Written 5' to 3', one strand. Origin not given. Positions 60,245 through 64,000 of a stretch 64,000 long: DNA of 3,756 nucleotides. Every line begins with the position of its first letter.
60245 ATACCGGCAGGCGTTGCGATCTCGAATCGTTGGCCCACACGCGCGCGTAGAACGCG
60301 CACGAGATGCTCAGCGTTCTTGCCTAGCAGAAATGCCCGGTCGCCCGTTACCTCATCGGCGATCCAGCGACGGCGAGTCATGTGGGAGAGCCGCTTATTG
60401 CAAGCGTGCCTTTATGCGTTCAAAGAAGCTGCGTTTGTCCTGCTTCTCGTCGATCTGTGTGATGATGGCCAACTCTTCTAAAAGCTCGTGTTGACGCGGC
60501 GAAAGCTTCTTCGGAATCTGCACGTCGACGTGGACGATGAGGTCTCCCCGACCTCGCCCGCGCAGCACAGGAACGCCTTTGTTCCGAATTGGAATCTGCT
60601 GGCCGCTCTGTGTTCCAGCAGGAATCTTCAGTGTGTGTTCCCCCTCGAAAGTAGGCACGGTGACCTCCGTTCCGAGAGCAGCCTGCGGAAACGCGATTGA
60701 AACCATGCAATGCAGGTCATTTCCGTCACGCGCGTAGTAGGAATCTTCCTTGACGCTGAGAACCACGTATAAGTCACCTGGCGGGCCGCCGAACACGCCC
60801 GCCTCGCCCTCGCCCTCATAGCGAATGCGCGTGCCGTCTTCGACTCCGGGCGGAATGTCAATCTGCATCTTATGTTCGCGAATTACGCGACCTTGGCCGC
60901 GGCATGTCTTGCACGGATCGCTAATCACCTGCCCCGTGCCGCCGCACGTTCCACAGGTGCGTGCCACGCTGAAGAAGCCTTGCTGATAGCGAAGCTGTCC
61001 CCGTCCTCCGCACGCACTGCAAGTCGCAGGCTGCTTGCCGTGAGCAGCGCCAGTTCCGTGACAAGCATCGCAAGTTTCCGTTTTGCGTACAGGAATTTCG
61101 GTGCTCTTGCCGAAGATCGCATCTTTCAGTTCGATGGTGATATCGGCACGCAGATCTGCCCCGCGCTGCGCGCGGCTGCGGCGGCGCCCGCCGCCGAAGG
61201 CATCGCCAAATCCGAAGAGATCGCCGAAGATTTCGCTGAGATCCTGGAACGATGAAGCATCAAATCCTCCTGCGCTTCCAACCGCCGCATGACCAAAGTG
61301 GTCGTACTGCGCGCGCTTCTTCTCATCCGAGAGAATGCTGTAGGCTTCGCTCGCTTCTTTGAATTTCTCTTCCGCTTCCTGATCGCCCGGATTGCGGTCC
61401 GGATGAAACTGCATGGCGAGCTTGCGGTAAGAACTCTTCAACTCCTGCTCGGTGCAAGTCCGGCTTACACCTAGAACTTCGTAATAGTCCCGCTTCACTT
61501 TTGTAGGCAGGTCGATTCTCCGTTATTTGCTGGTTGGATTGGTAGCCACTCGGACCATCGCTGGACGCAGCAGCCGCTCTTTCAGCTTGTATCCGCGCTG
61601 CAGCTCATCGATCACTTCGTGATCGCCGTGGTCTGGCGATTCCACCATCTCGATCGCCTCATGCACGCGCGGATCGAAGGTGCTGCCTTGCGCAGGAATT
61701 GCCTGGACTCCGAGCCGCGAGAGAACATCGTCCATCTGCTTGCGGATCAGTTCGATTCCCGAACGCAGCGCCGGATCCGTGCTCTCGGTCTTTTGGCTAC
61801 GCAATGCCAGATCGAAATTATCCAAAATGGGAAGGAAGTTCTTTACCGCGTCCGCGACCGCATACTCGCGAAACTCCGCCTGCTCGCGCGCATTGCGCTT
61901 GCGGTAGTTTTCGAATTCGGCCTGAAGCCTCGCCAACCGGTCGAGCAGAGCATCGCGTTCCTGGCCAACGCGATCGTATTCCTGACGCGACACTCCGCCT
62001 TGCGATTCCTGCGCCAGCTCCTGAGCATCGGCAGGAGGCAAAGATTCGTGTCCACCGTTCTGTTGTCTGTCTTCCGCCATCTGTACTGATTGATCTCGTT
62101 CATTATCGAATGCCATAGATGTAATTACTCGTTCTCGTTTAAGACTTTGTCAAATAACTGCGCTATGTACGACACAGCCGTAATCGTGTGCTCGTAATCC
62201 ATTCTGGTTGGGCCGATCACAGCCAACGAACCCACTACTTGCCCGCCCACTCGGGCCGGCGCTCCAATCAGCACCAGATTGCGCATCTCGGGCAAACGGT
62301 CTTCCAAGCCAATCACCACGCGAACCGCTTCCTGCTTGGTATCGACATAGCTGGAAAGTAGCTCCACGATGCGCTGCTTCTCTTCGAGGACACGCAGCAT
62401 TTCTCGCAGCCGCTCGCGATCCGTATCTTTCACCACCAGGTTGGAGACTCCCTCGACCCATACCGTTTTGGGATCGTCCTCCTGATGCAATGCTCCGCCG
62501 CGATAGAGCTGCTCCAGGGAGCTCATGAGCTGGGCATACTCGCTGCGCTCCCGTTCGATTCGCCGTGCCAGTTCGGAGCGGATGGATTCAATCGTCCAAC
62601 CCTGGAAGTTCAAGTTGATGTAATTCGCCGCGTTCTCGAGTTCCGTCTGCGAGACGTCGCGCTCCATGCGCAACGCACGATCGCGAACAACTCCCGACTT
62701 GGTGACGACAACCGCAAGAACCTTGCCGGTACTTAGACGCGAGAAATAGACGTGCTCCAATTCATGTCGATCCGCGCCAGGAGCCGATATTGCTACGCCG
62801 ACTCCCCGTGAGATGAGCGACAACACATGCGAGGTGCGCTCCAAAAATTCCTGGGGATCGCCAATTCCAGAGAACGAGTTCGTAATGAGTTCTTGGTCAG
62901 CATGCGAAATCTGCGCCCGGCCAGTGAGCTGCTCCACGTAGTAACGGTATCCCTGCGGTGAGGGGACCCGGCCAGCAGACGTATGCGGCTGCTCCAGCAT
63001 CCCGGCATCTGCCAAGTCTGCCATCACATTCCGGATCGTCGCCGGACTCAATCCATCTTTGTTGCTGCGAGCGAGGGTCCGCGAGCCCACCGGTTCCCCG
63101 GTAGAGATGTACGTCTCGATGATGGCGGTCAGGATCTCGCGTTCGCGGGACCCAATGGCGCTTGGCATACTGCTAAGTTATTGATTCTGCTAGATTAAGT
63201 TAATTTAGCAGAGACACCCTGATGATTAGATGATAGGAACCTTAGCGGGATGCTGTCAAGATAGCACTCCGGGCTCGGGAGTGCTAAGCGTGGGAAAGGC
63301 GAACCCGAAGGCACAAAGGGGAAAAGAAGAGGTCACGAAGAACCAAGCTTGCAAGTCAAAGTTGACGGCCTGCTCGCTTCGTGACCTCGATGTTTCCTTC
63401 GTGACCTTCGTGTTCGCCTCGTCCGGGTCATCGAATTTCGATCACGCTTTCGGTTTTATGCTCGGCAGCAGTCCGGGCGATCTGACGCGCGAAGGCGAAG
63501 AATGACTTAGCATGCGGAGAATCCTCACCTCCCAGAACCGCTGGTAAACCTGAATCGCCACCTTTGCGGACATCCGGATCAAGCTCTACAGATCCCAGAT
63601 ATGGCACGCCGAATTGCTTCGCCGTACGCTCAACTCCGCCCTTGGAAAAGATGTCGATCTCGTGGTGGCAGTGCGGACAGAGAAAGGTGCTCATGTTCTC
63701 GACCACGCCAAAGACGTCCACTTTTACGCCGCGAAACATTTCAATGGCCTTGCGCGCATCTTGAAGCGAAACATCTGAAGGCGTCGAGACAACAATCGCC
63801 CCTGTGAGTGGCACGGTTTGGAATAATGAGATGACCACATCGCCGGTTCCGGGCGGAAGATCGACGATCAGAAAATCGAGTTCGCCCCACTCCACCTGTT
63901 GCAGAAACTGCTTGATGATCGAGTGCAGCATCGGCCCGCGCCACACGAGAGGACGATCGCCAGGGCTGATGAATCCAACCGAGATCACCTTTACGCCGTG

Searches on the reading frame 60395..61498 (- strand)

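Call 27: search_protein_families(library=pfam, proteins=[window:60395-61498:-], max_evalue=0.0001)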
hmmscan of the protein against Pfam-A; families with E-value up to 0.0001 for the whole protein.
window:60395-61498:- (367 aa): 3 families
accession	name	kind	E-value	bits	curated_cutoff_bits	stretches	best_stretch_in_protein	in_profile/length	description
PF01556.23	DnaJ_C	-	6.1e-50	169.6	26.6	1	116-329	1-152/152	DnaJ C terminal domain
PF00226.36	DnaJ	-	3.6e-28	97.9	27.8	1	4-66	1-63/63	DnaJ domain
PF00684.25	DnaJ_CXXCXGXG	-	3.3e-15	56.5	32.7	1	143-203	1-65/65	DnaJ central domain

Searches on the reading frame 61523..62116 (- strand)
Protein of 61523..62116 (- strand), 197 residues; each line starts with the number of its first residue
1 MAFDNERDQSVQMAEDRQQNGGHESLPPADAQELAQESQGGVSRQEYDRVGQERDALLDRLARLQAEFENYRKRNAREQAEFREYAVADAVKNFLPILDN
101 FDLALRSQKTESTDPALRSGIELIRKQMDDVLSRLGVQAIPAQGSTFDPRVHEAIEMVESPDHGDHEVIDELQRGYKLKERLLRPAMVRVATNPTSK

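Call 27: search_protein_families(library=pfam, proteins=[window:61523-62116:-], max_evalue=0.0001)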
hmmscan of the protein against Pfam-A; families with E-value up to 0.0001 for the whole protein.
window:61523-62116:- (197 aa): 1 family
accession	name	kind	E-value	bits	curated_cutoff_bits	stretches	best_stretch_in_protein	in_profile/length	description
PF01025.24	GrpE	-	1.3e-48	165.2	25.8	1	33-191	6-164/165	GrpE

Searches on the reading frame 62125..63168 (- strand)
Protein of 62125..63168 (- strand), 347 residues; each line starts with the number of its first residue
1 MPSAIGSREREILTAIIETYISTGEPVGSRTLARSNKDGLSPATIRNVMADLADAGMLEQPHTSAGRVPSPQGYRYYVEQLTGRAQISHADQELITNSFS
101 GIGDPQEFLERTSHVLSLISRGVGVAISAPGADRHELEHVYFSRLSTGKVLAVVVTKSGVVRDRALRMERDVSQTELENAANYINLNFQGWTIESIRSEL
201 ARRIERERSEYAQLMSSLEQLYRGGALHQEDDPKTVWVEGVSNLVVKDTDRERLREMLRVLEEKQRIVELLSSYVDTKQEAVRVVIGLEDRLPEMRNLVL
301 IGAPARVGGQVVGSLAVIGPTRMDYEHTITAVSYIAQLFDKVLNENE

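Call 27: search_protein_families(library=pfam, proteins=[window:62125-63168:-], max_evalue=0.0001)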
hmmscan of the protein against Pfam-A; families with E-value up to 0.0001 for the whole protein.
window:62125-63168:- (347 aa): 1 family
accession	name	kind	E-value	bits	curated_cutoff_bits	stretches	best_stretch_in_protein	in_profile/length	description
PF01628.27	HrcA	-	1.6e-53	182.3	22.2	1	107-329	2-215/215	HrcA protein C terminal domain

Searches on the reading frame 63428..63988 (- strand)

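Call 27: search_protein_families(library=pfam, proteins=[window:63428-63988:-], max_evalue=0.0001)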
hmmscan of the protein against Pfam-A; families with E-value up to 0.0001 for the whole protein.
window:63428-63988:- (186 aa): 1 family
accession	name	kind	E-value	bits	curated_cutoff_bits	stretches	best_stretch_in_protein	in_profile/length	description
PF10609.15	ParA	-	3.6e-64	217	27.1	1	1-170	75-245/246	NUBPL iron-transfer P-loop NTPase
